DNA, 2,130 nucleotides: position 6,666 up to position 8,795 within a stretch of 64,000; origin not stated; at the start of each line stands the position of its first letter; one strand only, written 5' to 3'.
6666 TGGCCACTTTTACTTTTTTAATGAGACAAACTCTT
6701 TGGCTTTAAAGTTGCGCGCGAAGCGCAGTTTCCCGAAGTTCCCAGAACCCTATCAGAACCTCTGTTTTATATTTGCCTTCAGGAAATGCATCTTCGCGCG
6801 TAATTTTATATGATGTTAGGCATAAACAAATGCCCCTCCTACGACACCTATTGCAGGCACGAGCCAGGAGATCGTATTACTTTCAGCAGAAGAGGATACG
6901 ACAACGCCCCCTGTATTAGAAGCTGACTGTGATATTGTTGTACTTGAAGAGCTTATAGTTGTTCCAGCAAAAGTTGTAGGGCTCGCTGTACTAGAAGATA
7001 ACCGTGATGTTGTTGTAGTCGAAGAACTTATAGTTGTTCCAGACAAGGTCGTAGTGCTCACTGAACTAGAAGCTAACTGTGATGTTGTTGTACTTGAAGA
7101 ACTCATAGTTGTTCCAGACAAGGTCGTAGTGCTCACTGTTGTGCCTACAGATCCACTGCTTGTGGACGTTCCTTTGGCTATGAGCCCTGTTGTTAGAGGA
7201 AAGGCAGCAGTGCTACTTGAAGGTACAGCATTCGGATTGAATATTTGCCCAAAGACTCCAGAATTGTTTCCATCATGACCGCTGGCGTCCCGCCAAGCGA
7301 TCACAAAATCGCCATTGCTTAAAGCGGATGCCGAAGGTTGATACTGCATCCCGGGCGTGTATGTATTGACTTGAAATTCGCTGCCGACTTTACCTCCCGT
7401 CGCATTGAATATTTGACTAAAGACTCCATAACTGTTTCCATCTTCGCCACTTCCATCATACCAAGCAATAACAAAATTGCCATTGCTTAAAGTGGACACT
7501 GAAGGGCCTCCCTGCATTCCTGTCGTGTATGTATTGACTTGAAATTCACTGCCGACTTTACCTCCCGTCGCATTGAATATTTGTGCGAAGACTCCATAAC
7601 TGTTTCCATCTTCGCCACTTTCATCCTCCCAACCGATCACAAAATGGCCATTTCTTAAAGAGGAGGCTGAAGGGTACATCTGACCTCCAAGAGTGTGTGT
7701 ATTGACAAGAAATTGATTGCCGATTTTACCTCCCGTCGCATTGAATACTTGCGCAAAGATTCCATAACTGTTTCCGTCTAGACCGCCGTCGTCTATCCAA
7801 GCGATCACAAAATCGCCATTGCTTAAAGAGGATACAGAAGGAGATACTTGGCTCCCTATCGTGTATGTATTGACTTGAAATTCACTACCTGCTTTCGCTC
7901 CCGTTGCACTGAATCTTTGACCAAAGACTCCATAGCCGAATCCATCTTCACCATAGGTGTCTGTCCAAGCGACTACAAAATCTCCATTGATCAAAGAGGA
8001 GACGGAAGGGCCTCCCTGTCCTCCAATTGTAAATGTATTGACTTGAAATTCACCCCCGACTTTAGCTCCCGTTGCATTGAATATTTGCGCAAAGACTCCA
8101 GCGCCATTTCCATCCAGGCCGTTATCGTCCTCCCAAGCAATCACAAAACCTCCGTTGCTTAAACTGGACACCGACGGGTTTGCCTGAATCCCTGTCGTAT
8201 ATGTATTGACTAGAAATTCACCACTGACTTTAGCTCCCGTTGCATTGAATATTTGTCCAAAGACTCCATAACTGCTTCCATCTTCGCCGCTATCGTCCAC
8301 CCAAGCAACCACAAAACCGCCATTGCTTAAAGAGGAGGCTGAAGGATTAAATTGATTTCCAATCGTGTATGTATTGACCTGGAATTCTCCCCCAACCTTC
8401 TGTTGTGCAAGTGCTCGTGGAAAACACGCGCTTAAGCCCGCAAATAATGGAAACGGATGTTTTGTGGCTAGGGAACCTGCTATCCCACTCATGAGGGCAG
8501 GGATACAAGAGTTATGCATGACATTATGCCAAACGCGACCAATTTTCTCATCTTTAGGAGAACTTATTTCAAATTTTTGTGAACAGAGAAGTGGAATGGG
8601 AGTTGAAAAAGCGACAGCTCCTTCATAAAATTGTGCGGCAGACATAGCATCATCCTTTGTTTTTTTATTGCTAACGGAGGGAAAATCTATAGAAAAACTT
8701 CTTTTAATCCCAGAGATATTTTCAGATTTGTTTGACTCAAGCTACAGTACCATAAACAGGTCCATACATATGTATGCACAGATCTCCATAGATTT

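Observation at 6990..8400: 57-aa repeat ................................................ with invariant N-x-T: an unannotated propeller-like module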

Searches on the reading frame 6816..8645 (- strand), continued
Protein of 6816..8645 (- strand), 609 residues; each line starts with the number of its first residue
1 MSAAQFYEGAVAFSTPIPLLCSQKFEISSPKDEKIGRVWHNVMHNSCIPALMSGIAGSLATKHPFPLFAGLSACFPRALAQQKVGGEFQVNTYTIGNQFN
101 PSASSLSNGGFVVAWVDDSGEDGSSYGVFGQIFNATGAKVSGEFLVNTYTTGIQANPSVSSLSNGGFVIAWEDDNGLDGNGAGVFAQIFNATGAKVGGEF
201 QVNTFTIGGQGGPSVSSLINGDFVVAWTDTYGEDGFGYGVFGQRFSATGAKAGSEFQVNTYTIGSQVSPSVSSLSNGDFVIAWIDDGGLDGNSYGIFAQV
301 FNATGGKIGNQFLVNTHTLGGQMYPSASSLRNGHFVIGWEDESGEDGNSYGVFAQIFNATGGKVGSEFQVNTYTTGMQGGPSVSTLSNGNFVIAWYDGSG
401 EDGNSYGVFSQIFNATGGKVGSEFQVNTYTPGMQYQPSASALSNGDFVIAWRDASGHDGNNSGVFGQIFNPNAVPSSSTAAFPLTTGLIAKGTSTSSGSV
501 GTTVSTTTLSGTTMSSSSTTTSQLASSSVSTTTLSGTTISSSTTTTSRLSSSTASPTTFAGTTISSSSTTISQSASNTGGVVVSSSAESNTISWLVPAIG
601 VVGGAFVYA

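Call 40: search_solved_structures(query=P0108, max_evalue=10, show_alignments=0)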
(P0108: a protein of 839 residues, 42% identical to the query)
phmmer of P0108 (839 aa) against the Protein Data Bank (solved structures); distinct sequences matched with E-value up to 10: 22.
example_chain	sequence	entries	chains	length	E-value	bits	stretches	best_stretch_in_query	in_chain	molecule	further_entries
7usl_C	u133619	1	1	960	1.9e-32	115.9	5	513-613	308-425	Bifunctional hemolysin-adenylate cyclase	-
7rah_E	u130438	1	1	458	3.1e-16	62.3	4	514-613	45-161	Bifunctional adenylate cyclase toxin/hemolysin CyaA,Bifunctional adenylate cyclase toxin/h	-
6sus_A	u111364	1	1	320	9.3e-16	60.7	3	560-615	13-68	Bifunctional hemolysin/adenylate cyclase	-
5d7w_A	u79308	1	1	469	0.00031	22.6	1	574-664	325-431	Serralysin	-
4i35_A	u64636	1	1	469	0.00031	22.6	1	574-664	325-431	Serralysin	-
1smp_A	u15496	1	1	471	0.00031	22.6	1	574-664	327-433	SERRATIA METALLO PROTEINASE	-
1srp_A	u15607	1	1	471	0.00035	22.4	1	574-666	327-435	SERRALYSIN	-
1af0_A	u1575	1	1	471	0.00066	21.5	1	574-664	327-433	SERRATIA PROTEASE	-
1g9k_A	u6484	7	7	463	0.00068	21.4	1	537-652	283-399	SERRALYSIN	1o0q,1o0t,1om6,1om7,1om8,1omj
1h71_P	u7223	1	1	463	0.00069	21.4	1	537-652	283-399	SERRALYSIN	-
1sat_A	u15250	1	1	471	0.0012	20.7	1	574-659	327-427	SERRATIA PROTEASE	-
2agm_A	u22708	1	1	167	0.0033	19.2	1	594-639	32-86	Poly(beta-D-mannuronate) C5 epimerase 4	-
1kap_P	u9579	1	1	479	0.0039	18.9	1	573-614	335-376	ALKALINE PROTEASE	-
1akl_A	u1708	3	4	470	0.0044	18.8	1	573-614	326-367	ALKALINE PROTEASE | ALKALINE METALLOPROTEINASE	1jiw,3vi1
5cvw_A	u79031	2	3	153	0.0099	17.6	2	581-614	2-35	Bifunctional hemolysin/adenylate cyclase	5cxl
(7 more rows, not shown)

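Call 61: find_encoding_contigs(protein=P0006, flank=10000, max_places=2)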
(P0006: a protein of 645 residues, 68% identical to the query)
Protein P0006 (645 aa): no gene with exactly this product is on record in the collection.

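Call 62: find_encoding_contigs(protein=P0022, flank=10000, max_places=2)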
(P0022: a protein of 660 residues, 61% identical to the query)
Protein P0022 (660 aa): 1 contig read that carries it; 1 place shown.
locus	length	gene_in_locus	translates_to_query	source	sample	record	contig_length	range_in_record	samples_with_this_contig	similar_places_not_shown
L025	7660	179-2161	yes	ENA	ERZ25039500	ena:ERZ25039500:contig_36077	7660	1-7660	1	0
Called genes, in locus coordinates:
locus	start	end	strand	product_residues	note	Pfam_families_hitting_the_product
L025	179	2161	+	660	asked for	-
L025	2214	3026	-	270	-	PF18318:Gln-synt_C-ter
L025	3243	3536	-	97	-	PF01527:HTH_Tnp_1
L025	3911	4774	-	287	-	PF00892:EamA, PF03151:TPT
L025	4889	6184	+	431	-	-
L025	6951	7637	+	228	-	-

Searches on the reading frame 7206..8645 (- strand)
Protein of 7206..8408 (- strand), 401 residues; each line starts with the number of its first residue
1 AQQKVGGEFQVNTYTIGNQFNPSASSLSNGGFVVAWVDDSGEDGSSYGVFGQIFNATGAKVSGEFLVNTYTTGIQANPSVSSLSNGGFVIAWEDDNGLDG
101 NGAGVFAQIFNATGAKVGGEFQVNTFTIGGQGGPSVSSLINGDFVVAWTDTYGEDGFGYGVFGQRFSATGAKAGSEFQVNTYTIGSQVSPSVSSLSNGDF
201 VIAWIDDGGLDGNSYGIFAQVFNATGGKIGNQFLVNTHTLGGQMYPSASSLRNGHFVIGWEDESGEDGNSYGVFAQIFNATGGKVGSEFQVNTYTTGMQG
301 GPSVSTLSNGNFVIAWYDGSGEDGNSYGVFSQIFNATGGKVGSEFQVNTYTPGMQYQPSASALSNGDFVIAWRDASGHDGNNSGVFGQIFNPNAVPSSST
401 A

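Call 26: predict_structure(alignment_id=A1)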
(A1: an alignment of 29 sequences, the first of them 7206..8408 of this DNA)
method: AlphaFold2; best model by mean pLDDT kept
length: 401 residues; sequences in the alignment: 29
mean_pLDDT: 86.3   pTM: 0.90
mean pLDDT of the five models: 86.3, 86.1, 86.0, 85.9, 82.2
residues with pLDDT >= 90: 242; 70-90: 106; 50-70: 44; < 50: 9
segments of 3 or more residues with pLDDT < 50: 397-401
pLDDT, mean of each block of 10 residues (from residue 1): 84 82 95 94 75 94 87 89 95 75 87 93 80 94 94 65 94 90 78 96 82 77 93 80 91 96 71 93 93 78 95 92 70 94 86 88 95 85 90 63 32
secondary structure, 60 per line:
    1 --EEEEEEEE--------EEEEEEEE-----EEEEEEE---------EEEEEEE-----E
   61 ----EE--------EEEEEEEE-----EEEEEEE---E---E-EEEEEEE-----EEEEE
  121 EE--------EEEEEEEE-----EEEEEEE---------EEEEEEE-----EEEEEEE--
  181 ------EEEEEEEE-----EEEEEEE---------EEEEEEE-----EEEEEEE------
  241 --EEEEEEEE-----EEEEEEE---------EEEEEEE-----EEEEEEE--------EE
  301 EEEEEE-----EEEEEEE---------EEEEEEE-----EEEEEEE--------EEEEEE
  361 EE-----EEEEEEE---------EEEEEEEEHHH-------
elements in order: E3-10 E19-26 E32-38 E48-54 E75-82 E88-94 E104-110 E116-122 E131-138 E144-150 E160-166 E172-178 E187-194 E200-206 E216-222 E228-234 E243-250 E256-262 E272-278 E284-290 E299-306 E312-318 E328-334 E340-346 E355-362 E368-374 E384-391
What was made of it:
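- On Seven-bladed beta-propeller fold: AF2 pLDDT 86.3, pTM 0.90, 27 strands detected in the pattern of 4 per repeat (call 26).
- Checked: The four strand-like blocks per repeat are confirmed by the predicted structure, which has four strands per repeat (call 26).
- AF2 model: pLDDT 86.3, pTM 0.90, four strands per repeat (call 26). It sits in a hairpin turn, which should be exposed (call 26).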

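Call 32: search_solved_structures(query=A1, max_evalue=1, show_alignments=2)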
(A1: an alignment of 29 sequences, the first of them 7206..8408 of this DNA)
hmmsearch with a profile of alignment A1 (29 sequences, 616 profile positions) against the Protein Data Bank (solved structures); distinct sequences matched with E-value up to 1: 1.
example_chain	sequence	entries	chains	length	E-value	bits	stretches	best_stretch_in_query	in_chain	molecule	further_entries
1vjk_A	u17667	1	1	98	0.44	12.2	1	219-260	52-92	molybdopterin converting factor, subunit 1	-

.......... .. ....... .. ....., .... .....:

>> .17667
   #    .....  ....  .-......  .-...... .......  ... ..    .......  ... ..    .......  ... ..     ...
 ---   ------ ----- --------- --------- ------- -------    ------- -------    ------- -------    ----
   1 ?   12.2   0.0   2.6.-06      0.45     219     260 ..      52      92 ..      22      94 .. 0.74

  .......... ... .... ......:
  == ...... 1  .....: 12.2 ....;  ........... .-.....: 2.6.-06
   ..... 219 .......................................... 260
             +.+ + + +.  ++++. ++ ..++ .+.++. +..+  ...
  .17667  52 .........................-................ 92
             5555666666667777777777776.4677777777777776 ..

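Call 42: fold_search(model_id=the predicted structure, library=pdb)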
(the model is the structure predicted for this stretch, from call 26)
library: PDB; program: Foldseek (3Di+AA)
matches with E <= 10: 783; with E <= 0.001: 483
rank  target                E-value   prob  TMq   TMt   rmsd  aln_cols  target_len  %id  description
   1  7fh6                  8.6e-14  1.00  0.74  0.47   4.0       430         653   14  Friedel-Crafts alkylation enzyme CylK (released 2022-02-16)
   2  7fh7                  1.0e-13  1.00  0.76  0.48   3.9       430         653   13  Friedel-Crafts alkylation enzyme CylK mutant Y37F (released 2022-02-16)
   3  7fh8                  1.2e-13  1.00  0.75  0.48   4.0       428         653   14  Friedel-Crafts alkylation enzyme CylK mutant H391A (released 2022-02-16)
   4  7esk_A                2.5e-11  1.00  0.59  0.57   6.9       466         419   12  Crystal structure of a L-rhamnose-alpha-1,4-D-glucuronate lyase from Fusarium oxysporum 12S, Ligand free form (released 2021-08-04)
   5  5hx0_B                2.8e-11  1.00  0.59  0.64   7.2       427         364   11  Crystal structure of unknown function protein Dfer_1899 fromDyadobacter fermentans DSM 18053 (released 2016-02-17)
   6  7esn_A                8.3e-11  1.00  0.54  0.51   7.6       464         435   11  Crystal structure of a L-rhamnose-alpha-1,4-D-glucuronate lyase from Fusarium oxysporum 12S, H105F Rha-GlcA complex (released 2021-08-04)
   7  5hx0_A                1.1e-10  1.00  0.58  0.63   7.2       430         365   11  Crystal structure of unknown function protein Dfer_1899 fromDyadobacter fermentans DSM 18053 (released 2016-02-17)
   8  2w38                  1.3e-09  1.00  0.50  0.47   7.0       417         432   12  Crystal structure of the pseudaminidase from Pseudomonas aeruginosa (released 2008-12-23)
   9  3h6j                  1.9e-09  1.00  0.49  0.46   9.3       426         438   11  Crystal structure of a putative neuraminidase from Pseudomonas aeruginosa (released 2009-05-12)
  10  2f13                  2.3e-09  1.00  0.53  0.59   6.3       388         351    8  Crystal Structure of the Human Sialidase Neu2 in Complex with 2',3'- dihydroxypropyl ether mimetic Inhibitor (released 2006-11-21)
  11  5mum                  2.7e-09  1.00  0.58  0.59   6.8       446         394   11  Glycoside Hydrolase BACINT_00347 (released 2017-04-26)
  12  4irt                  4.8e-09  1.00  0.59  0.60   6.9       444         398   11  Crystal structure of a putative neuraminidase (BACOVA_03493) from Bacteroides ovatus ATCC 8483 at 1.74 A resolution (released 2013-03-13)
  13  6gxs_C                5.0e-09  1.00  0.66  0.72   3.9       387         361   10  Crystal structure of CV39L lectin from Chromobacterium violaceum at 1.8 A resolution (released 2019-12-04)
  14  3a71                  5.8e-09  1.00  0.52  0.58   5.9       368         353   15  High resolution structure of Penicillium chrysogenum alpha-L-arabinanase (released 2010-09-15)
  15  5c86                  5.8e-09  1.00  0.55  0.48   6.7       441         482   12  Novel fungal alcohol oxidase with catalytic diversity among the AA5 family, apo form (released 2015-07-08)
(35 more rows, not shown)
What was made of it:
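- Foldseek top hits are CylK 7fh6/7fh7/7fh8: E about 1e-13, TM-score 0.74-0.76 (call 42).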

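Call 51: search_protein_representatives(protein=window:7206-8408:-)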
Query: 401 residues. Proteins with E-value up to 0.001 (for the whole library): 32904; up to 1e-10: 24289; up to 1e-30: 12291. The best 150 are listed.
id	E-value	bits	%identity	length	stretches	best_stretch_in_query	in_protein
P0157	0.0e+00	2444.7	43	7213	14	28-391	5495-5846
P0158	0.0e+00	1922.6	44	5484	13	61-379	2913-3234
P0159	0.0e+00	1768.8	42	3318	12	7-399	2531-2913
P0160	0.0e+00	1717.6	42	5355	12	27-376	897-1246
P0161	0.0e+00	1712.6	40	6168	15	7-397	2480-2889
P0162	0.0e+00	1592.4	42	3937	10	5-397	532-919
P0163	0.0e+00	1587.6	35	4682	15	4-395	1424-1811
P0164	0.0e+00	1571.6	45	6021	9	61-374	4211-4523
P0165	0.0e+00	1536.9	39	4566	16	59-375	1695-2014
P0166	0.0e+00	1490.2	40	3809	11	6-377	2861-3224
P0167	0.0e+00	1454.3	41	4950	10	7-396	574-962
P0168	0.0e+00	1406.1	40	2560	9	6-376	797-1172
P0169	0.0e+00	1401.8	42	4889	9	4-391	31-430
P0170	0.0e+00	1396.8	44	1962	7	12-374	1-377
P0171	0.0e+00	1396.3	42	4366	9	7-392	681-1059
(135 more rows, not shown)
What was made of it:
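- On Uncurated 56-aa '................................' propeller-repeat family: 32,904 cluster representatives at E<=1e-3 and 12,291 at E<=1e-30 (call 51).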

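Call 67: predict_structure(alignment_id=A3)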
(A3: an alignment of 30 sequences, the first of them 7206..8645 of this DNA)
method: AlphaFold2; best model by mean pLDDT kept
length: 480 residues; sequences in the alignment: 30
mean_pLDDT: 79.4   pTM: 0.78
mean pLDDT of the five models: 79.4, 79.1, 79.1, 78.9, 75.8
residues with pLDDT >= 90: 192; 70-90: 162; 50-70: 79; < 50: 47
segments of 3 or more residues with pLDDT < 50: 1-34, 76-79, 475-480
pLDDT, mean of each block of 10 residues (from residue 1): 35 34 40 49 60 74 71 54 83 81 93 91 80 92 80 88 94 73 89 89 74 94 92 67 92 84 79 95 78 83 90 80 93 95 72 94 91 79 94 89 76 91 78 87 94 78 91 52
secondary structure, 60 per line:
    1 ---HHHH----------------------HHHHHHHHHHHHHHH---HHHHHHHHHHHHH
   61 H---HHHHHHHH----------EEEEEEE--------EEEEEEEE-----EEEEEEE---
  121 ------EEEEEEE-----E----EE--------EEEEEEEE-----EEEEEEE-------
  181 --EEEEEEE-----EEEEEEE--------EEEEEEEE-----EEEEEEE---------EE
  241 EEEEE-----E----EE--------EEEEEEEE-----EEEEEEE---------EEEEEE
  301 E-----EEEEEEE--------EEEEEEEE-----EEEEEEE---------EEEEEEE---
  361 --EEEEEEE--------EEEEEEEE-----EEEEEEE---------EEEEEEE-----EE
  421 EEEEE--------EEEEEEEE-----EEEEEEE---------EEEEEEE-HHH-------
elements in order: H4-7 H30-44 H48-61 H65-72 E83-89 E98-105 E111-117 E127-133 E154-161 E167-173 E183-189 E195-201 E210-217 E223-229 E239-245 E266-273 E279-285 E295-301 E307-313 E322-329 E335-341 E351-357 E363-369 E378-385 E391-397 E407-413 E419-425 E434-441 E447-453 E463-469
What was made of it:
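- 8406..8645 (-): Protein A, conserved N-terminal leader of about 80 aa. It has two short hydrophobic stretches and ends in PRALA|QQK. I read it as a long signal peptide. AF2 gives aa 1-34 pLDDT <50, aa 30-72 low-confidence helices and aa 76-79 <50, so it is not a folded cap (call 67).
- On CylK/BrtB-type alkylating enzymes: The 80-aa leader is predicted to be unfolded or helical (call 67).
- The leader is not predicted to fold (call 67).
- Tried and rejected: It is not (call 67).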

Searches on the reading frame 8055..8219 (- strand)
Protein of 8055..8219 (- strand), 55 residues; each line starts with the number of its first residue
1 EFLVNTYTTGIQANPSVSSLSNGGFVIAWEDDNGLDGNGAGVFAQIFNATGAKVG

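Call 39: search_solved_structures(query=A2, max_evalue=10, show_alignments=3)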
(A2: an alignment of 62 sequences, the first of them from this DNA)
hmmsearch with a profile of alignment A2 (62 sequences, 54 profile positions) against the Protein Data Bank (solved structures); distinct sequences matched with E-value up to 10: 9.
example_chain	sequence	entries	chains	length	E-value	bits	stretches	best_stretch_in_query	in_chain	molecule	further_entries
5vqj_A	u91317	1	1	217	0.0021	21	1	14-31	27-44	exo-beta-1,4-xylanase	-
3hx8_A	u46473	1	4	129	0.16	14.9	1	19-36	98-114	putative ketosteroid isomerase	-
1vjk_A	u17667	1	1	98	0.38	13.7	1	9-42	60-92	molybdopterin converting factor, subunit 1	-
36bb_A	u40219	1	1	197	0.94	12.4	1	26-46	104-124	Spike protein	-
4u1f_A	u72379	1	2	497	1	12.3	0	15-35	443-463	Eukaryotic translation initiation factor 3 subunit B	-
7l1z_A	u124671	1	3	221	1.3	12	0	14-32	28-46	Exo-B-1,4-beta-xylanase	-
7l1w_A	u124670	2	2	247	1.6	11.7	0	14-32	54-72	Exo-B-1,4-beta-xylanase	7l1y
6gsm_p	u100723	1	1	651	1.9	11.5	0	15-35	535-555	Eukaryotic translation initiation factor 3 subunit B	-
6gsn_p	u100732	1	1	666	2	11.4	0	15-35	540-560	Eukaryotic translation initiation factor 3 subunit B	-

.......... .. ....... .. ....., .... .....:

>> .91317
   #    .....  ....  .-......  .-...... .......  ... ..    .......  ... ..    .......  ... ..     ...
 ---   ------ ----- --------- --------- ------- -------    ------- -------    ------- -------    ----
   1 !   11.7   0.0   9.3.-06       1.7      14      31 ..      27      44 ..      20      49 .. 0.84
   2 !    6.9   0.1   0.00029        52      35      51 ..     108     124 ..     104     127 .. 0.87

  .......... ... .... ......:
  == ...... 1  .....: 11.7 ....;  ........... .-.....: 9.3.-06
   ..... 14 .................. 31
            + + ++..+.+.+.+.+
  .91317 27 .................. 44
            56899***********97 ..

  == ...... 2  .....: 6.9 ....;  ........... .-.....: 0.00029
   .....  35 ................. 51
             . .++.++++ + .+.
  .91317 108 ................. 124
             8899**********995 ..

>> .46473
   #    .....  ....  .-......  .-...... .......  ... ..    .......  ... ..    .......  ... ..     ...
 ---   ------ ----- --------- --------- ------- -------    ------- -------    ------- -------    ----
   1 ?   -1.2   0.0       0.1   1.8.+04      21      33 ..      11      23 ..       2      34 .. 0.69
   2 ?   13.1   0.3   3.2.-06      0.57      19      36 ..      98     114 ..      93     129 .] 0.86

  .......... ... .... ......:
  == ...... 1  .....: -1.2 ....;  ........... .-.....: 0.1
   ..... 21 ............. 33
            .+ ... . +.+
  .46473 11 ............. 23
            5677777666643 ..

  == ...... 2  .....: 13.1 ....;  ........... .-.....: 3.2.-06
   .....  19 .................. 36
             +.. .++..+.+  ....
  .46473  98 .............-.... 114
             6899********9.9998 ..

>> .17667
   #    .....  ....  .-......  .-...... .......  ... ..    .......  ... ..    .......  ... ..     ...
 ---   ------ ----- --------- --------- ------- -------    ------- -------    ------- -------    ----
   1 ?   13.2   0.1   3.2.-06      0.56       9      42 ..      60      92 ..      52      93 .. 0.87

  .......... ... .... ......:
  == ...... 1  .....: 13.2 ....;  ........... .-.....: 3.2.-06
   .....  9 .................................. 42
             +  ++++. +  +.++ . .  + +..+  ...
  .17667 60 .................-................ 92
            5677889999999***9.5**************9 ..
